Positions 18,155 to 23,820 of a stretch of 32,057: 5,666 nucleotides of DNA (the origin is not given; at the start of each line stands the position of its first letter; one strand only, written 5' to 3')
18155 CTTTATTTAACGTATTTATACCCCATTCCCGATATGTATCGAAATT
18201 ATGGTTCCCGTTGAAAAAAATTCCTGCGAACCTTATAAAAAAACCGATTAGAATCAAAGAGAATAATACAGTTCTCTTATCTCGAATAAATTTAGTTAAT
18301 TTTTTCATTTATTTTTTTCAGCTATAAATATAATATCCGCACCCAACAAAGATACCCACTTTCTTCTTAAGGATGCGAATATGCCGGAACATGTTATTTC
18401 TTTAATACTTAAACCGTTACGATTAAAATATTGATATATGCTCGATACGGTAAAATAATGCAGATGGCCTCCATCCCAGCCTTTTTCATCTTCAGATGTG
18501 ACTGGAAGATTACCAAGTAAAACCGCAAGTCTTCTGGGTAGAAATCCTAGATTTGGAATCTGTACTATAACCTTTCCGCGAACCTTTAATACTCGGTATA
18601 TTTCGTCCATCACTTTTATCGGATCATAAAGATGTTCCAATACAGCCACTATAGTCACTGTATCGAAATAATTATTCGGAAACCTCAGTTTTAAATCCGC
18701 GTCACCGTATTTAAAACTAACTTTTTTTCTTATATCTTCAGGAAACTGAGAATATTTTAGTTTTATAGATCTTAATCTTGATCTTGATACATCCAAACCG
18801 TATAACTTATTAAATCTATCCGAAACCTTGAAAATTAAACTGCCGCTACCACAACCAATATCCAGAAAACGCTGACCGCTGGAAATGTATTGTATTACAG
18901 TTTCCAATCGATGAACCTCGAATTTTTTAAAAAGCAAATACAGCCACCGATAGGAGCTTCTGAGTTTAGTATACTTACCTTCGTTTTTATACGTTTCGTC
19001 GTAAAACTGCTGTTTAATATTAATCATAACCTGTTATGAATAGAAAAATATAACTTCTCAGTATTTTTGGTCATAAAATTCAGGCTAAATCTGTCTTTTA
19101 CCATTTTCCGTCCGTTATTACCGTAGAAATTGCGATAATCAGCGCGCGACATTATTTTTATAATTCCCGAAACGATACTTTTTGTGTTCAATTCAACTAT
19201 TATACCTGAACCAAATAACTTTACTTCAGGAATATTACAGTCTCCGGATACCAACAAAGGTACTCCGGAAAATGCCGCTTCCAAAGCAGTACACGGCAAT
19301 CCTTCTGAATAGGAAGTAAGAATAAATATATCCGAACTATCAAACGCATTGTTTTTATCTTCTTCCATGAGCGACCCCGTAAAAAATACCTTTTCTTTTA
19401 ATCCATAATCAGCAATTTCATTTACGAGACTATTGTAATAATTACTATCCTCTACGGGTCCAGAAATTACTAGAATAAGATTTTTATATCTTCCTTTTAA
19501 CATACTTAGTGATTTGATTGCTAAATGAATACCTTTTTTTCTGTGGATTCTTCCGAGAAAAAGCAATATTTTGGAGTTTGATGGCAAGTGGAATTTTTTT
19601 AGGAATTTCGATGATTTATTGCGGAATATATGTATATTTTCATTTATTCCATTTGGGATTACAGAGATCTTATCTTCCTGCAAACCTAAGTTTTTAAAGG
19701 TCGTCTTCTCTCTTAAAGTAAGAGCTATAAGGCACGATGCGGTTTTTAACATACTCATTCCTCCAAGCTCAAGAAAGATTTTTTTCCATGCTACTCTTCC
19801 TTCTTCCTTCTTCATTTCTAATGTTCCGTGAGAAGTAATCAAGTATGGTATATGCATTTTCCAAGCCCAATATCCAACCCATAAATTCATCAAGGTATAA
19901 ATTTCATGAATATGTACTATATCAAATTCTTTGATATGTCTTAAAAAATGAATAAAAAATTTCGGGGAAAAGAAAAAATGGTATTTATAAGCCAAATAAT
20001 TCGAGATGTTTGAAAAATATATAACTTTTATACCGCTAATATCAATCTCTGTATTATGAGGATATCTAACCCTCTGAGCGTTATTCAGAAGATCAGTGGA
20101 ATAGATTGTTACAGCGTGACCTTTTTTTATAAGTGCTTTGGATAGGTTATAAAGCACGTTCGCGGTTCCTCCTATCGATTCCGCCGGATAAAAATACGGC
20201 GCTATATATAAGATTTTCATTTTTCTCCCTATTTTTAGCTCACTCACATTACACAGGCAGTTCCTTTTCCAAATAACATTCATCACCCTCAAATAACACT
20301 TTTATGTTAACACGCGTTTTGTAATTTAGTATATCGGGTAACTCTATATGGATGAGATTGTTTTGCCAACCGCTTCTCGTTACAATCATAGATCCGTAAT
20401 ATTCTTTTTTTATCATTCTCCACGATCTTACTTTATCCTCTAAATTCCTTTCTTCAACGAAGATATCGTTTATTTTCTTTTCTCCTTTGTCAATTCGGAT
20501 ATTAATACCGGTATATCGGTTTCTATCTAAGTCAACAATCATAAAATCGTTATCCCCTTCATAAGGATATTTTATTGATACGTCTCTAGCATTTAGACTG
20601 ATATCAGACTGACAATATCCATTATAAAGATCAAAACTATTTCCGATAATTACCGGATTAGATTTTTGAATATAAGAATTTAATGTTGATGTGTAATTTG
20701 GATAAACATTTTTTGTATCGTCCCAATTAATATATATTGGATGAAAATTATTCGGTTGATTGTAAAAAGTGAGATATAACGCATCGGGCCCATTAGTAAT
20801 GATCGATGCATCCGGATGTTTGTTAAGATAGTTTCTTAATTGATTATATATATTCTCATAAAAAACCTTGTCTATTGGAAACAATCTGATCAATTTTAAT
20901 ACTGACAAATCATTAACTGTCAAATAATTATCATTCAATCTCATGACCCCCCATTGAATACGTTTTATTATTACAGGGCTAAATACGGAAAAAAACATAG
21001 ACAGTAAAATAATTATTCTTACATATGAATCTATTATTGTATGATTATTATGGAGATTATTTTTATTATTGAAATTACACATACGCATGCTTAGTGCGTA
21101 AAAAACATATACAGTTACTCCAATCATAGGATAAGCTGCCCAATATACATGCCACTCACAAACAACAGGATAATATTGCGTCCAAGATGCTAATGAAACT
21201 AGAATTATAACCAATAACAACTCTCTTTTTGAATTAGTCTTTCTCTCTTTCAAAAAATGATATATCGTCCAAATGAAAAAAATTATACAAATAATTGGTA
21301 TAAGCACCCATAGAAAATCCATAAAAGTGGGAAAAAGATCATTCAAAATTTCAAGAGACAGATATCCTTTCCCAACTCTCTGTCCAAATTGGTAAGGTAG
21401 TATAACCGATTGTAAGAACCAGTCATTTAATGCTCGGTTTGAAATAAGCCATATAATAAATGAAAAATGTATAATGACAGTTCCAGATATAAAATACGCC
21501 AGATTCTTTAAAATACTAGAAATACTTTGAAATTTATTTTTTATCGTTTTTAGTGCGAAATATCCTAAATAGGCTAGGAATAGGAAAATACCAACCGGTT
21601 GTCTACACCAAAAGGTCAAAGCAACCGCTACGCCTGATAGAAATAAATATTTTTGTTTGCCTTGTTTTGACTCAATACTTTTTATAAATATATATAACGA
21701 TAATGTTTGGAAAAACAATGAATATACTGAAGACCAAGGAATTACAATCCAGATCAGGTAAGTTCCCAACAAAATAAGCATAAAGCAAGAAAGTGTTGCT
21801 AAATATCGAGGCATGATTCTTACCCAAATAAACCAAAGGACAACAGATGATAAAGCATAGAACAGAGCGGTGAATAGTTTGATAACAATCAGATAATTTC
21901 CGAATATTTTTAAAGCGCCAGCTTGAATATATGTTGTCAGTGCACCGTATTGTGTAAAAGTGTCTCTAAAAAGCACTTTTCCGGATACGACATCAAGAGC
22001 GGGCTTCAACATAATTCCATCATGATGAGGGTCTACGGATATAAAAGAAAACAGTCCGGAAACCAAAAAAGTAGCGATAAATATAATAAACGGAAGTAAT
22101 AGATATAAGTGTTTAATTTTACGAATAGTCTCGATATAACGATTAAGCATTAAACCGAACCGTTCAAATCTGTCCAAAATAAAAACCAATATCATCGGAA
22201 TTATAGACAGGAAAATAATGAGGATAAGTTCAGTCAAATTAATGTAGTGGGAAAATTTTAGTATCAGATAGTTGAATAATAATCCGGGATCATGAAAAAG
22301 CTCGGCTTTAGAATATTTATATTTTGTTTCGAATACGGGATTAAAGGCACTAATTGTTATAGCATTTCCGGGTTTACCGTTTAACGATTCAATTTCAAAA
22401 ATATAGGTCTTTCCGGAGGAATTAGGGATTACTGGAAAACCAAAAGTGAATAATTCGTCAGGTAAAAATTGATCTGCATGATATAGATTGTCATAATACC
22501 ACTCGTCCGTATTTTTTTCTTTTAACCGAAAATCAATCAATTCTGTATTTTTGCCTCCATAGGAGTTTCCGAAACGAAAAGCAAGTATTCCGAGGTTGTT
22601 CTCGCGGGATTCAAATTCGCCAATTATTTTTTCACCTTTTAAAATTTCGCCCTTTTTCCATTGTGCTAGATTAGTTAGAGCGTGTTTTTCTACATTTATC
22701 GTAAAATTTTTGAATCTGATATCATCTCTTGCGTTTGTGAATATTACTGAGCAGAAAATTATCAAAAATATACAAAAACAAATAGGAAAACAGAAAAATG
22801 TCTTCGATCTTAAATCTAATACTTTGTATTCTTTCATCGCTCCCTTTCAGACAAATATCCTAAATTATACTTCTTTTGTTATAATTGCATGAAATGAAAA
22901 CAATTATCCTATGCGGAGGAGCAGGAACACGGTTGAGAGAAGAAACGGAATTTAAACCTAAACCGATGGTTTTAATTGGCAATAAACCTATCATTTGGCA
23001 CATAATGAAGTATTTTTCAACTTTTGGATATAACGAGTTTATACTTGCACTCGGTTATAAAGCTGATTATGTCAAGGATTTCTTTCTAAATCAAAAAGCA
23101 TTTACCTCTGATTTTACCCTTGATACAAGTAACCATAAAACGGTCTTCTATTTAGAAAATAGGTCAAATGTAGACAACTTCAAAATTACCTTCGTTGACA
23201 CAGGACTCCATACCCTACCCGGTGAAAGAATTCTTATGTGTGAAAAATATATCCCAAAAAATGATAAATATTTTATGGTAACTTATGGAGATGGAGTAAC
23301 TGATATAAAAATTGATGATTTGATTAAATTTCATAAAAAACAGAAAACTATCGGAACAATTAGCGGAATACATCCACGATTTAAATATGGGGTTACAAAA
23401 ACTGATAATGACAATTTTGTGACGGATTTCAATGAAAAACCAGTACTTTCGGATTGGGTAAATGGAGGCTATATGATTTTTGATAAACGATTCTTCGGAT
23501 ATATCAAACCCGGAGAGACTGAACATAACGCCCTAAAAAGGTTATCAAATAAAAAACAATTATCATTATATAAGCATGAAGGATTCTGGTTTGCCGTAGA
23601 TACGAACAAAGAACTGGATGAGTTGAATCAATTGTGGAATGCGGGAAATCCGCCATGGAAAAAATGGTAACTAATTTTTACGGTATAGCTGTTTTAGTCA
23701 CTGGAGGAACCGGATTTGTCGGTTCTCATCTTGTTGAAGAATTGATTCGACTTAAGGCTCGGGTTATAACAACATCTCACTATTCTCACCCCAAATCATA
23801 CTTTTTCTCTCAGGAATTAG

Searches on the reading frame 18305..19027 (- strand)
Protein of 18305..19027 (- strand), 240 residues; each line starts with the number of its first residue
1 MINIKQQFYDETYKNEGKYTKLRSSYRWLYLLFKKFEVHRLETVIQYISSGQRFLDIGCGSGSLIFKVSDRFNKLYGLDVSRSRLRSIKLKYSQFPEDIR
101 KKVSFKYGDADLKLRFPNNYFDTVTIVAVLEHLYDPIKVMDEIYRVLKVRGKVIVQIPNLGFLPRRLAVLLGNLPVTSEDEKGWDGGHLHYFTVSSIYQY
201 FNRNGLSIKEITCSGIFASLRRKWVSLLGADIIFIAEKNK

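Call 6: search_protein_families(library=pfam, proteins=[window:18305-19027:-], max_evalue=0.001)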
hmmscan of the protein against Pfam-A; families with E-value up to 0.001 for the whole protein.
window:18305-19027:- (240 aa): 10 families
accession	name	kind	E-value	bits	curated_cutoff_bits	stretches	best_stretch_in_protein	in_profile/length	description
PF08241.18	Methyltransf_11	-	5.3e-19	69.1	21.2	1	55-155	1-95/95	Methyltransferase domain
PF13489.12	Methyltransf_23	-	2.5e-18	66.8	27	1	44-208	16-161/164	Methyltransferase domain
PF07021.18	MetW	-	2.7e-16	60.2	21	1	42-209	5-163/193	Methionine biosynthesis protein MetW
PF13847.12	Methyltransf_31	-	5.5e-16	59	27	1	48-166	1-114/145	Methyltransferase domain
PF08242.18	Methyltransf_12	-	2e-15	57.7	30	1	55-152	1-97/98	Methyltransferase domain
PF13649.12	Methyltransf_25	-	2.3e-15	57.5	27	1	55-151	2-97/97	Methyltransferase domain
PF01209.24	Ubie_methyltran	-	7.7e-12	45.5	20.1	1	47-155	44-151/233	ubiE/COQ5 methyltransferase family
PF05219.18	DREV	-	5.5e-07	29.4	26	1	50-156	94-187/265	DREV methyltransferase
PF02353.26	CMAS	-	0.00046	20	27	1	48-133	60-140/273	Mycolic acid cyclopropane synthetase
PF08003.17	Methyltransf_9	-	0.0005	19.6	23.8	1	50-156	115-218/315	Protein of unknown function (DUF1698)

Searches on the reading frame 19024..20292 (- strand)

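Call 6: search_protein_families(library=pfam, proteins=[window:19024-20292:-], max_evalue=0.001)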
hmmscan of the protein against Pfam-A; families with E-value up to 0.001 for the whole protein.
window:19024-20292:- (422 aa): 6 families
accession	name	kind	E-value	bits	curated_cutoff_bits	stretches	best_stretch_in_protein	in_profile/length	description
PF00534.26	Glycos_transf_1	-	1.1e-31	110.1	26.4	1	231-397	6-172/172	Glycosyl transferases group 1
PF13439.12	Glyco_transf_4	-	2.2e-23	83.6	28.5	1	40-217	1-167/170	Glycosyltransferase Family 4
PF13692.12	Glyco_trans_1_4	-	1.3e-19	71.3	27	1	241-381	2-140/142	Glycosyl transferases group 1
PF13579.12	Glyco_trans_4_4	-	8.5e-16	59.1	29.7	1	41-215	1-158/158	Glycosyl transferase 4-like domain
PF20706.3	GT4-conflict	-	3.7e-07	29.9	26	1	239-351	196-313/385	Family 4 Glycosyltransferase in conflict systems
PF08323.17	Glyco_transf_5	-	7.1e-05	23.1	22.7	1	26-97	1-90/239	Starch synthase catalytic domain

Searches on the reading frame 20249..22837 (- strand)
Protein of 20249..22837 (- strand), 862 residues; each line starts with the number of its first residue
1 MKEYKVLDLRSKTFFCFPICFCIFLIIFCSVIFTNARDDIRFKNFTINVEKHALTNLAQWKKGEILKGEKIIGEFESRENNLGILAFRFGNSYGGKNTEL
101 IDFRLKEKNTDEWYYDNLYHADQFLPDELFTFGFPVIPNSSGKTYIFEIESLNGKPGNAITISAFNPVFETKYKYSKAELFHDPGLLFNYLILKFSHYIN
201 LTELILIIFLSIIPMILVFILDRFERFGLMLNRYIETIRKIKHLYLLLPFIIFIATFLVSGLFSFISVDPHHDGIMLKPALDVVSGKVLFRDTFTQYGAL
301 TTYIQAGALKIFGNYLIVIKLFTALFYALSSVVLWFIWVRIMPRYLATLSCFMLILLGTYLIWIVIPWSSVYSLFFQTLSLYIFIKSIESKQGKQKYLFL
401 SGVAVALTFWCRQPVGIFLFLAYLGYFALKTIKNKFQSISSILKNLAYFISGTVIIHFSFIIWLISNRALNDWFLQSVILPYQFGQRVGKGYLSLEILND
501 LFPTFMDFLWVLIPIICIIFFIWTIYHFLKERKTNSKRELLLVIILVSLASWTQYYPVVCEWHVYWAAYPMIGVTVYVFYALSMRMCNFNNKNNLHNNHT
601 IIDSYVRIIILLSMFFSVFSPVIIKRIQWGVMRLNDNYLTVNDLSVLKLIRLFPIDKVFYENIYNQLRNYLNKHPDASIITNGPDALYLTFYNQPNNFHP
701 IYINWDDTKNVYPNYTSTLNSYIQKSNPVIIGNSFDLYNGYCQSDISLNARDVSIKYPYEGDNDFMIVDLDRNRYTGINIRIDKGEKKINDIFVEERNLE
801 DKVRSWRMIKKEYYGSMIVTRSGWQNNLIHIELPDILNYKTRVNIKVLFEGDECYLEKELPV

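Call 4: search_protein_families(library=pfam, proteins=[window:20249-22837:-], max_evalue=0.01)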
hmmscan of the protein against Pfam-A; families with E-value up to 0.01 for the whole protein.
window:20249-22837:- (862 aa): 1 family
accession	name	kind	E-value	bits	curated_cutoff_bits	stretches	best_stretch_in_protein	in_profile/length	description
PF13231.12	PMT_2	-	1.1e-07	32.7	26.1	1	301-463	6-160/160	Dolichyl-phosphate-mannose-protein mannosyltransferase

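Call 7: search_protein_families(library=ncbifam, proteins=[window:20249-22837:-], max_evalue=0.001)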
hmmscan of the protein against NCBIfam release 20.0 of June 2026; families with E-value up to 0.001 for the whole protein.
window:20249-22837:- (862 aa): 0 families

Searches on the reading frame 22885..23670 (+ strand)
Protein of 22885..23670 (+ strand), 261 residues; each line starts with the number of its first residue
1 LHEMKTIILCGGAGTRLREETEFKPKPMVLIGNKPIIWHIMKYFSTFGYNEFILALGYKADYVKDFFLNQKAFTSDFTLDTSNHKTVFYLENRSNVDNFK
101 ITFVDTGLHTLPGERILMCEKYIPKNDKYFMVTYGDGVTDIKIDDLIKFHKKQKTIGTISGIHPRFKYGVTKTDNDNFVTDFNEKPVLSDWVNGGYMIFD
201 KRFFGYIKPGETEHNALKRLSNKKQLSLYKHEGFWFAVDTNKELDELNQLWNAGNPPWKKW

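Call 4: search_protein_families(library=pfam, proteins=[window:22885-23670:+], max_evalue=0.01)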
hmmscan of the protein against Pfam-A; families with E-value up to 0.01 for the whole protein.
window:22885-23670:+ (261 aa): 2 families
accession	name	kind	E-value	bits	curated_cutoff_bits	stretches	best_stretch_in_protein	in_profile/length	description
PF00483.29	NTP_transferase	-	8.4e-21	75.1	21.2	1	5-219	1-204/245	Nucleotidyl transferase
PF12804.13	NTP_transf_3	-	0.00014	22.5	27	1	7-60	2-50/160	MobA-like NTP transferase domain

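Call 7: search_protein_families(library=ncbifam, proteins=[window:22885-23670:+], max_evalue=0.001)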
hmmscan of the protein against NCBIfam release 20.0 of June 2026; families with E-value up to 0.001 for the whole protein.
window:22885-23670:+ (261 aa): 23 families
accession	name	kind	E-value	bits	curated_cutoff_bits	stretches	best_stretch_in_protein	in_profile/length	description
TIGR02623.1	G1P_cyt_trans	equivalog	4.2e-74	249.2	300.25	1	4-261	1-255/255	glucose-1-phosphate cytidylyltransferase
TIGR03992.1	Arch_glmU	subfamily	8.6e-24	84.1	292.1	2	4-74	1-71/393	bifunctional sugar-1-phosphate nucleotidylyltransferase/acetyltransferase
NF049965.1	GlMnHpPGnyltfHddC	equivalog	8.5e-19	68.1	300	1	4-70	1-67/221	D-glycero-D-manno-heptose 1-phosphate guanosyltransferase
NF041313.1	UDPGP_AglF_Halo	equivalog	6.6e-17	61.7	400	1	4-67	1-64/234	UTP--glucose-1-phosphate uridylyltransferase AglF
NF052502.1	man1P_GTase_Rv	exception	6.3e-16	58.2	440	2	5-74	2-71/352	mannose-1-phosphate guanylyltransferase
NF045761.1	NAMPUrTaseMurU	equivalog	7.9e-13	48.8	250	1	4-73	1-70/226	N-acetylmuramate alpha-1-phosphate uridylyltransferase MurU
NF041173.1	Sug_nt_acttase_Thmprot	equivalog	5.1e-12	45.4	600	1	4-249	1-225/405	bifunctional sugar-1-phosphate nucleotidylyltransferase/acetyltransferase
TIGR01208.1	rmlA_long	equivalog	6.1e-12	45.1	320.25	1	5-79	1-76/353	glucose-1-phosphate thymidylyltransferase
NF003670.0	PRK05293.1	equivalog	8.9e-12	44.6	470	1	2-244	3-251/382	glucose-1-phosphate adenylyltransferase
TIGR01099.1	galU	equivalog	1.5e-10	41.1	326.8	1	4-187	2-190/261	UTP--glucose-1-phosphate uridylyltransferase GalU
TIGR02091.1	glgC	equivalog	2e-10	40.3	424.9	1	6-187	3-177/364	glucose-1-phosphate adenylyltransferase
NF041135.1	IPPtranDIPPsyn_Thcocales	equivalog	5.9e-09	35.4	580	1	4-80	1-73/419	bifunctional L-myo-inositol-1-phosphate cytidylyltransferase/CDP-L-myo-inositol myo-inositolphosphotransferase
NF001947.0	PRK00725.1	subfamily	5.2e-08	32.1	470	0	126-187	129-194/426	glucose-1-phosphate adenylyltransferase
NF002772.0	PRK02862.1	equivalog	7.9e-07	28.1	537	0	127-187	116-180/429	glucose-1-phosphate adenylyltransferase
NF002023.0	PRK00844.1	subfamily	1.4e-06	27.5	458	0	127-187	118-182/408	glucose-1-phosphate adenylyltransferase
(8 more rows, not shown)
